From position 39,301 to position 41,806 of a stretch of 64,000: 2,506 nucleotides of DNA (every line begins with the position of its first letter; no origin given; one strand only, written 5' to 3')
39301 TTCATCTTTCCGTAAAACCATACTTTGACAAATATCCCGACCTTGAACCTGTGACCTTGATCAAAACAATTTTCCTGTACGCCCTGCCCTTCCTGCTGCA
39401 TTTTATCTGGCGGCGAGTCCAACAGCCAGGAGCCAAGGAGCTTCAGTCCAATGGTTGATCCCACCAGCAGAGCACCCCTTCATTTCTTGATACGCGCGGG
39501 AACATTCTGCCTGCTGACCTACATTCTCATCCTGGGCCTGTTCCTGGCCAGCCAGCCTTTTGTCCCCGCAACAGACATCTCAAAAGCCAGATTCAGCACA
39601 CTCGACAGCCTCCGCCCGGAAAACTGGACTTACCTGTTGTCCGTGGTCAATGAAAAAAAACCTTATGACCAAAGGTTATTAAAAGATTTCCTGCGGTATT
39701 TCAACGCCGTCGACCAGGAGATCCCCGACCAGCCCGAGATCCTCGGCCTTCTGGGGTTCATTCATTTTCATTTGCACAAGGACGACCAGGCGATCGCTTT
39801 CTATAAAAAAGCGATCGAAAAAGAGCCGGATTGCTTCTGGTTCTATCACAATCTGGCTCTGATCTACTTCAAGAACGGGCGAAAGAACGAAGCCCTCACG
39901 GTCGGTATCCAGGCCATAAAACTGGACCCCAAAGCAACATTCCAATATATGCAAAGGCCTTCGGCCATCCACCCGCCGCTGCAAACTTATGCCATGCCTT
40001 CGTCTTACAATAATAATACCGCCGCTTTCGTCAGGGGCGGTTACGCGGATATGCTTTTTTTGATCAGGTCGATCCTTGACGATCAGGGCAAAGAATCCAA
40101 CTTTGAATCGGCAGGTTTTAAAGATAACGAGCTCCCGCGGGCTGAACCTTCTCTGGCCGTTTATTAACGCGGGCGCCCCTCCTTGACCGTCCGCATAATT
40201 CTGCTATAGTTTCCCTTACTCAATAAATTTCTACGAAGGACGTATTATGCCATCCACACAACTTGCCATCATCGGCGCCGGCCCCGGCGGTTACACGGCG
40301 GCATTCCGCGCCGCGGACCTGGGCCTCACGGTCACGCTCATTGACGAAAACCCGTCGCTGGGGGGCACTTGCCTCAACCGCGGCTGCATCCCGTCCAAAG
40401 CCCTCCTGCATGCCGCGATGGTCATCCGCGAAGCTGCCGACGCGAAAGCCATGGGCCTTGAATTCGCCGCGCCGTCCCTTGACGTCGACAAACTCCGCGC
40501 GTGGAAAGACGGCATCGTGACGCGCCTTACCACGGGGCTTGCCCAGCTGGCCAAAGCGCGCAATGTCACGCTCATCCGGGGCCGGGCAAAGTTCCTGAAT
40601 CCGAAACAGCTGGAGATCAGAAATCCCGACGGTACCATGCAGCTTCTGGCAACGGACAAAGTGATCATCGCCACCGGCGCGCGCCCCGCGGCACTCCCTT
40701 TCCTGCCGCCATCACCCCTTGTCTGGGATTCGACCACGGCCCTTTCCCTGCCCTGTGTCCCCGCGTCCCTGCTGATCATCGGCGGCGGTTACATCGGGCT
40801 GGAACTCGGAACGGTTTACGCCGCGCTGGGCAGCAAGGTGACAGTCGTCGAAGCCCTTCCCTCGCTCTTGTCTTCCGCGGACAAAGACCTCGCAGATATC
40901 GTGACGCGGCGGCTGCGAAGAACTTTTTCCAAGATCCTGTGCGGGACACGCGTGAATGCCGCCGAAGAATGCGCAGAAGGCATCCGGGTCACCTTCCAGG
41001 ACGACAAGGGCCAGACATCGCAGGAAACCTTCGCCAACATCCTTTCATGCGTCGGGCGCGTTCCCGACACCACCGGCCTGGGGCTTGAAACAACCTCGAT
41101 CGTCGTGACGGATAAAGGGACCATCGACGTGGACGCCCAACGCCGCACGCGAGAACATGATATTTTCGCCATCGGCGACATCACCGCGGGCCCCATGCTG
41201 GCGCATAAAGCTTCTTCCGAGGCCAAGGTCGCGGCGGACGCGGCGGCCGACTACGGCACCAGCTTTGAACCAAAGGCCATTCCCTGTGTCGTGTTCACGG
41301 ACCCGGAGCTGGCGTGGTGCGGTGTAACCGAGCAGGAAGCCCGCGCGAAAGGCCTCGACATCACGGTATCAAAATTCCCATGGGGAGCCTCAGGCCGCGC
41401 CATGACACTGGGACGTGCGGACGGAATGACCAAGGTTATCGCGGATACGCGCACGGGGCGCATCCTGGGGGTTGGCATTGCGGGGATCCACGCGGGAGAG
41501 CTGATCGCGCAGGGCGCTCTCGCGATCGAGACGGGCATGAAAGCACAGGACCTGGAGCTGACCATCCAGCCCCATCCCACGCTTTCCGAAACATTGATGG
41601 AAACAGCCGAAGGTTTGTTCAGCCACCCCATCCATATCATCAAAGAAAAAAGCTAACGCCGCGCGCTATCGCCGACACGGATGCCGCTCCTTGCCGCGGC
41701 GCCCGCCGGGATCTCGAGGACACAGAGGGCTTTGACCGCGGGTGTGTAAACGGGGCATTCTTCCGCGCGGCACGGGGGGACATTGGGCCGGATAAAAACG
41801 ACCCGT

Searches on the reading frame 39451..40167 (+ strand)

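Call 9: search_protein_families(library=pfam, proteins=[window:39451-40167:+], max_evalue=0.001)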
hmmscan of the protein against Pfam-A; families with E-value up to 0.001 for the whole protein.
window:39451-40167:+ (238 aa): 10 families
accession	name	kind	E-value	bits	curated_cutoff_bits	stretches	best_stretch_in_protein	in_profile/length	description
PF07719.23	TPR_2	-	6.8e-13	48.1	27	2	95-127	1-33/34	Tetratricopeptide repeat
PF00515.34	TPR_1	-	1.1e-11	44.5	27.8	1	96-128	2-34/34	Tetratricopeptide repeat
PF13414.12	TPR_11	-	4.1e-10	39.6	26.8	1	110-143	9-42/42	TPR repeat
PF13181.12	TPR_8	-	1.9e-09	37.4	25.7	1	132-161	4-33/34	Tetratricopeptide repeat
PF14559.12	TPR_19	-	2.4e-09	37.8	25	1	112-161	8-57/68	Tetratricopeptide repeat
PF13431.12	TPR_17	-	3.8e-09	36.5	24.4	1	117-149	1-33/34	Tetratricopeptide repeat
PF13424.12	TPR_12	-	8.4e-06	26.3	30.1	1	96-159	4-75/77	Tetratricopeptide repeat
PF13374.12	TPR_10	-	1.3e-05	25.5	27.5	0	132-157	5-30/42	Tetratricopeptide repeat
PF13428.12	TPR_14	-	1.8e-05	25.4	23.5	0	96-137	2-43/44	Tetratricopeptide repeat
PF13432.12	TPR_16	-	0.00031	21.6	32.7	0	112-162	14-64/65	Tetratricopeptide repeat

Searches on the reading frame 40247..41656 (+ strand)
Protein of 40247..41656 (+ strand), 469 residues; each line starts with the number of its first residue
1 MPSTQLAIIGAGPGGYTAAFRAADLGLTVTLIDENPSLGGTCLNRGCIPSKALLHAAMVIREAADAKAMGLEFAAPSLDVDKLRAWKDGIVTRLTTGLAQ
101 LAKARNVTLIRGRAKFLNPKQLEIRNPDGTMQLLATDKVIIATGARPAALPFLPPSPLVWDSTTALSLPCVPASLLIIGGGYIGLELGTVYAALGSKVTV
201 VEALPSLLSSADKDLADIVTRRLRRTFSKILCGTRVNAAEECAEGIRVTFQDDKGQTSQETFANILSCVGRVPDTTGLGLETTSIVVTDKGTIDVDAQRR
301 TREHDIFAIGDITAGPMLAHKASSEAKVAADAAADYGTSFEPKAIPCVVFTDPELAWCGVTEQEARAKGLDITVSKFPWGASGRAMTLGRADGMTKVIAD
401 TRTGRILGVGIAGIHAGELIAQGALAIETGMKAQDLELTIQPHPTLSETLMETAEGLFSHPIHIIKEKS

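Call 9: search_protein_families(library=pfam, proteins=[window:40247-41656:+], max_evalue=0.001)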
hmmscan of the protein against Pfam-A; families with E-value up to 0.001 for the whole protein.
window:40247-41656:+ (469 aa): 16 families
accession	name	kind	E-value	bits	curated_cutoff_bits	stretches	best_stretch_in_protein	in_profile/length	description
PF07992.20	Pyr_redox_2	-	4.6e-60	203.9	26.1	1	5-326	2-291/291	Pyridine nucleotide-disulphide oxidoreductase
PF02852.28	Pyr_redox_dim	-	1.1e-34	119.4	25.3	1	345-453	1-109/110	Pyridine nucleotide-disulphide oxidoreductase, dimerisation domain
PF00070.33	Pyr_redox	-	1.4e-20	74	22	1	175-251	2-80/82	Pyridine nucleotide-disulphide oxidoreductase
PF01134.28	GIDA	-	4.6e-09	36.3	22.1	1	6-145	2-150/391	Glucose inhibited division protein A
PF12831.13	FAD_oxidored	-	2.7e-08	34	27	1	6-49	2-45/416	FAD dependent oxidoreductase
PF01266.30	DAO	-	2.2e-07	31.2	27.9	0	6-41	2-38/353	FAD dependent oxidoreductase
PF13450.12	NAD_binding_8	-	4.5e-07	30.5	21.9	1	8-43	1-36/68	NAD(P)-binding Rossmann-like domain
PF03721.20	UDPG_MGDP_dh_N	-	9.5e-07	29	27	1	176-244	4-72/187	UDP-glucose/GDP-mannose dehydrogenase family, NAD binding domain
PF00890.30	FAD_binding_2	-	1.1e-06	28.5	20.4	1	7-41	3-37/414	FAD binding domain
PF13738.12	Pyr_redox_3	-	1.2e-06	28.4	30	0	134-298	123-292/305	Pyridine nucleotide-disulphide oxidoreductase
PF01262.27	AlaDh_PNT_C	-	3.6e-06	27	23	0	171-215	27-71/214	Alanine dehydrogenase/PNT, C-terminal domain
PF03486.20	HI0933_like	-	1e-05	25.6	50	1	5-39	2-36/244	HI0933-like protein Rossmann domain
PF13478.12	XdhC_C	-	3e-05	25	29.7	0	175-310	1-73/125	XdhC Rossmann domain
PF01494.25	FAD_binding_3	-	3.5e-05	23.6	22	0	175-253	4-79/349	FAD binding domain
PF02737.24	3HCDH_N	-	5e-05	23.7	22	0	177-225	4-52/180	3-hydroxyacyl-CoA dehydrogenase, NAD binding domain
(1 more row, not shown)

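Call 32: list_cluster_members(proteins=[P0001, window:40247-41656:+, window:29389-29619:-])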
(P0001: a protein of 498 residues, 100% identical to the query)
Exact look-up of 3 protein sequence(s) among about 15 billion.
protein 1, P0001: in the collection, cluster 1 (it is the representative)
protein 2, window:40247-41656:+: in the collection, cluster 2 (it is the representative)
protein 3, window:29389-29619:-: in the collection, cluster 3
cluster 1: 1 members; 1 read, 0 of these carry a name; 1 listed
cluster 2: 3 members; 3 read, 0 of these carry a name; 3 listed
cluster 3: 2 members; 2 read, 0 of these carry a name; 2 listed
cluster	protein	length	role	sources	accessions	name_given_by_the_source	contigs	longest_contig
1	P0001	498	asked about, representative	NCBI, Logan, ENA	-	-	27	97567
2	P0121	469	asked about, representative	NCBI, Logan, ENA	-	-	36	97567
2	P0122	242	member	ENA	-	-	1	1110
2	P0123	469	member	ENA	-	-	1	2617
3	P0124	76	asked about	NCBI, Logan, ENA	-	-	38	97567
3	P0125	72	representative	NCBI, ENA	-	-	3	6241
